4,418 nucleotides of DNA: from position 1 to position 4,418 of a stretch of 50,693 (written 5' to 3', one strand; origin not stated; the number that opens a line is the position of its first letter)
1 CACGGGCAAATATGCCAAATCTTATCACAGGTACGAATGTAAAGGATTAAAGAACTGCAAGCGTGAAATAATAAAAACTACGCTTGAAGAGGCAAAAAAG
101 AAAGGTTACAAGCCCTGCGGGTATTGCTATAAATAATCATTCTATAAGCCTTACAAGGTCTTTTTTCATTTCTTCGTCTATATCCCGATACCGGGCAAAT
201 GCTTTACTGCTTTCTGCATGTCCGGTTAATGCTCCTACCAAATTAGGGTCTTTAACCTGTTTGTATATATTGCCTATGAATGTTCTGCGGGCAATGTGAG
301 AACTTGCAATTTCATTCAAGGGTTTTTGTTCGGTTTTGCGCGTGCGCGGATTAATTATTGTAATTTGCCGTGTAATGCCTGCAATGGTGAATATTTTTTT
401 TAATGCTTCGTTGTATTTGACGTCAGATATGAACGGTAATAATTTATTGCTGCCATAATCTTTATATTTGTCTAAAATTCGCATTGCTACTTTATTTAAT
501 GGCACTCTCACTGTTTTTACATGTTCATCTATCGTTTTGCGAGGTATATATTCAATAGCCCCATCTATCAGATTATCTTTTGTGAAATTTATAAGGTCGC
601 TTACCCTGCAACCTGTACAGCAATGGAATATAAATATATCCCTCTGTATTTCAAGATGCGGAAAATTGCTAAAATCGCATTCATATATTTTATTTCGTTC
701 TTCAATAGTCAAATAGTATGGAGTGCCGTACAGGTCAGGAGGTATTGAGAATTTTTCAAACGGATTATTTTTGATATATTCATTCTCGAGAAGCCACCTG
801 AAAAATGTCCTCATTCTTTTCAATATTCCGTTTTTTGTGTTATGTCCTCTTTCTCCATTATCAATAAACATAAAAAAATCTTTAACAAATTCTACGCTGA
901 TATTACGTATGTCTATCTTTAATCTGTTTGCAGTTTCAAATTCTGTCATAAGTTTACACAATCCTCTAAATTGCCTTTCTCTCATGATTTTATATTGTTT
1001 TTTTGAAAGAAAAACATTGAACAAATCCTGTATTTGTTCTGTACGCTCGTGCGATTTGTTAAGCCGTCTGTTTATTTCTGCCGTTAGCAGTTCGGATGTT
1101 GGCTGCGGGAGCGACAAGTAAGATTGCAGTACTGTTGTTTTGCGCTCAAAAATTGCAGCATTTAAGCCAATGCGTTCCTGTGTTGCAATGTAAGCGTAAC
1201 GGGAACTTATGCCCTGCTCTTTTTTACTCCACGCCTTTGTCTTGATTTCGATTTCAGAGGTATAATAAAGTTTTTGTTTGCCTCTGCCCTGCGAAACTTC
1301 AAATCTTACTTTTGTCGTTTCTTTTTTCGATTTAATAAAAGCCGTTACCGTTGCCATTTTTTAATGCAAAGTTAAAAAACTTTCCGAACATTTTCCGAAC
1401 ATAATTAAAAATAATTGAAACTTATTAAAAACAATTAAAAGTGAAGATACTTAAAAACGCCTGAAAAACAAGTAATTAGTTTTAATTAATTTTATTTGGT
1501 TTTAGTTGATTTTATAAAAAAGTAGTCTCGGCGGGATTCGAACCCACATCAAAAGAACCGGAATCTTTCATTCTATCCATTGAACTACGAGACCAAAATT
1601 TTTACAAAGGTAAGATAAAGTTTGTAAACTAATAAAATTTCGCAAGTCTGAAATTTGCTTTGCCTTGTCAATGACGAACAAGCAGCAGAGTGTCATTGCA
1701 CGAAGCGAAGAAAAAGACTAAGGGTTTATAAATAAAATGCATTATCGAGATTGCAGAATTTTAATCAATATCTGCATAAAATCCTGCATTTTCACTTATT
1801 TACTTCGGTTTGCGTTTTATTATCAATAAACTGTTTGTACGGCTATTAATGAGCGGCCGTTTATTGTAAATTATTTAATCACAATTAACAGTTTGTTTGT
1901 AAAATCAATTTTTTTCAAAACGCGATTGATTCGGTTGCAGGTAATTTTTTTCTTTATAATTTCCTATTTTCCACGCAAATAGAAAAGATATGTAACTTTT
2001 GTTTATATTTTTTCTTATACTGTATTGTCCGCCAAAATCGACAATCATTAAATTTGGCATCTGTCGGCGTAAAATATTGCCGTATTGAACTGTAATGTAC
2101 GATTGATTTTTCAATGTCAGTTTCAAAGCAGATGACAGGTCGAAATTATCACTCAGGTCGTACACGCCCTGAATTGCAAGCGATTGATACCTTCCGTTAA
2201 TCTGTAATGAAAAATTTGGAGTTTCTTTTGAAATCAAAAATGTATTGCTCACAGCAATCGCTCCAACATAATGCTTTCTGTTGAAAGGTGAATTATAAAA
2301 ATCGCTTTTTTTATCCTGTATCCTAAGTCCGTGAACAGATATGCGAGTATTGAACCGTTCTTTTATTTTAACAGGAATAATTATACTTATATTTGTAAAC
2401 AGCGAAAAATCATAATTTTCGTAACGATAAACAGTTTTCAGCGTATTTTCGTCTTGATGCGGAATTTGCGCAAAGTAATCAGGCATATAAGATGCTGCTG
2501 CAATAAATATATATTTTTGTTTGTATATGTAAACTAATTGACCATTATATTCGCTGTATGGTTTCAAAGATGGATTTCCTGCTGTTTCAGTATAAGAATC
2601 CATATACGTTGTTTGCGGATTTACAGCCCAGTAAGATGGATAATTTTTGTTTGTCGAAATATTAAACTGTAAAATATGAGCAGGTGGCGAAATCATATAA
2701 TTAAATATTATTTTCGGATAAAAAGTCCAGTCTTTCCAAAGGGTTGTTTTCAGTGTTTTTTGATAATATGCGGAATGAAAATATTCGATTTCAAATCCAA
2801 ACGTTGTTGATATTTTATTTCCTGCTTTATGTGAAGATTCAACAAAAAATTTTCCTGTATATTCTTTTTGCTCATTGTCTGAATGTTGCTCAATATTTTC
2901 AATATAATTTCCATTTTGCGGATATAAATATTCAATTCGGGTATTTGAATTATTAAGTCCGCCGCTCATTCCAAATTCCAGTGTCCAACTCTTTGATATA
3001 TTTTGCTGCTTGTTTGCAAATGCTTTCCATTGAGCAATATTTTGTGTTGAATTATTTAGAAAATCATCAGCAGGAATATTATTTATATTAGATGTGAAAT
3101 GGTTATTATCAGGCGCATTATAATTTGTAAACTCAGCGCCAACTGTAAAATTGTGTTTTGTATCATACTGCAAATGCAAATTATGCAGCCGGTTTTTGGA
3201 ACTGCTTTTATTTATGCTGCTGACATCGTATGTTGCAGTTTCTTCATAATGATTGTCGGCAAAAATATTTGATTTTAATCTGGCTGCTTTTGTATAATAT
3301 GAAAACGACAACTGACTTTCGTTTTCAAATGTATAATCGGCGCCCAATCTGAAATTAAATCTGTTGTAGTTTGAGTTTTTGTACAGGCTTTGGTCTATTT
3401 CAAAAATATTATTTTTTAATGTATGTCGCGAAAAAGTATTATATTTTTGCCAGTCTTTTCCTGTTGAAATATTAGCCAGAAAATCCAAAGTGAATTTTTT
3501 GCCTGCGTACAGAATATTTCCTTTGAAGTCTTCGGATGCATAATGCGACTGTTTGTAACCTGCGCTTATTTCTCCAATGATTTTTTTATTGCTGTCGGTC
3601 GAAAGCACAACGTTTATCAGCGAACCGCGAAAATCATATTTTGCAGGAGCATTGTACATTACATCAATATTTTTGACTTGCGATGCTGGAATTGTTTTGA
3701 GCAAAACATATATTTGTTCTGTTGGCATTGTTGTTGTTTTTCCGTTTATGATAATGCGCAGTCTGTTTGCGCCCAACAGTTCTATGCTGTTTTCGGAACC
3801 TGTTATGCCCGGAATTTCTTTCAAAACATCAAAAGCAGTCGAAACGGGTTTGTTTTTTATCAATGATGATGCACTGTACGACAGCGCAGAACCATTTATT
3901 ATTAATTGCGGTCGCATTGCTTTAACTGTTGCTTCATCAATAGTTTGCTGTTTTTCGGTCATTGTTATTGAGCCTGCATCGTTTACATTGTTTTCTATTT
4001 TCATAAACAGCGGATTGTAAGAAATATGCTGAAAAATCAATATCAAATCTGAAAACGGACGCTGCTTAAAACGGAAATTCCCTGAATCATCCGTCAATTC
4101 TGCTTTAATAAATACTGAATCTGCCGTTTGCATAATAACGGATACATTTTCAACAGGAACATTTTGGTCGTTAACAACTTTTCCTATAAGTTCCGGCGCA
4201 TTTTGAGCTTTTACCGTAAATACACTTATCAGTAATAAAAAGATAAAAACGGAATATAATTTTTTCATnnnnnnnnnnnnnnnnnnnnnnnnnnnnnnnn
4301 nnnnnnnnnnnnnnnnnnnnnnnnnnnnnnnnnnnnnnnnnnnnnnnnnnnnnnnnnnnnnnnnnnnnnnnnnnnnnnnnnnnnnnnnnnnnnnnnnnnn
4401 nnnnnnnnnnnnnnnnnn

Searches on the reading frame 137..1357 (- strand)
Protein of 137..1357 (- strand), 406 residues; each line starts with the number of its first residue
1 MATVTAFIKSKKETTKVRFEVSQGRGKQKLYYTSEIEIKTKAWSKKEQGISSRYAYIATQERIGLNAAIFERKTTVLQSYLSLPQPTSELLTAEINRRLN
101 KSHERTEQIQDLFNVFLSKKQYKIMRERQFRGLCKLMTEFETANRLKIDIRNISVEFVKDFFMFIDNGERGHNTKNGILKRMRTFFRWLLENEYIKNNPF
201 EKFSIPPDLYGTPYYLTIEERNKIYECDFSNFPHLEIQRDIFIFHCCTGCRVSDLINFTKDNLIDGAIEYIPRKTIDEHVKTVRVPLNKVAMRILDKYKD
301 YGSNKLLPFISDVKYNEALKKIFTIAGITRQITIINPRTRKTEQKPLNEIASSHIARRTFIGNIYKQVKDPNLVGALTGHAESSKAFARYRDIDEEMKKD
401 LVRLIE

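Call 6: search_protein_families(library=pfam, proteins=[window:137-1357:-], max_evalue=1)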
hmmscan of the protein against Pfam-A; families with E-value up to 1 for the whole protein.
window:137-1357:- (406 aa): 4 families
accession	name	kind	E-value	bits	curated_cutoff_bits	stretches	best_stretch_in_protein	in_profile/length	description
PF13102.12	Phage_int_SAM_5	-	1.1e-08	35.7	22.3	1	126-205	21-98/98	Phage integrase SAM-like domain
PF00589.27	Phage_integrase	-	3.7e-06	27.3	27.1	1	238-395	24-170/172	Phage integrase family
PF09674.15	DUF2400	-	0.069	13.6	25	1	85-193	47-154/225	Protein of unknown function (DUF2400)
PF14400.11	Transglut_i_TM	-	0.19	12.1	25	1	8-49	63-104/161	Inactive transglutaminase fused to 7 transmembrane helices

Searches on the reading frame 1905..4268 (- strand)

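Call 6: search_protein_families(library=pfam, proteins=[window:1905-4268:-], max_evalue=1)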
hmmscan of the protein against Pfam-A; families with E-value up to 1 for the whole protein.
window:1905-4268:- (787 aa): 5 families
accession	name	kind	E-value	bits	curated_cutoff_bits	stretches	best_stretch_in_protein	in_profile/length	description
PF14905.12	OMP_b-brl_3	-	2.7e-38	132.5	27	1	369-752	4-393/408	Outer membrane protein beta-barrel family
PF13715.12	CarbopepD_reg_2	-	6.8e-07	29.7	32.2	1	29-115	3-88/88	CarboxypepD_reg-like domain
PF13620.12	CarboxypepD_reg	-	0.0001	23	32.3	1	28-87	3-62/82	Carboxypeptidase regulatory-like domain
PF07715.20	Plug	-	0.00054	20.9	23.9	1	135-211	15-99/107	TonB-dependent Receptor Plug Domain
PF00593.30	TonB_dep_Rec_b-barrel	-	0.0013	19.1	27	1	269-571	30-270/436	TonB dependent receptor-like, beta-barrel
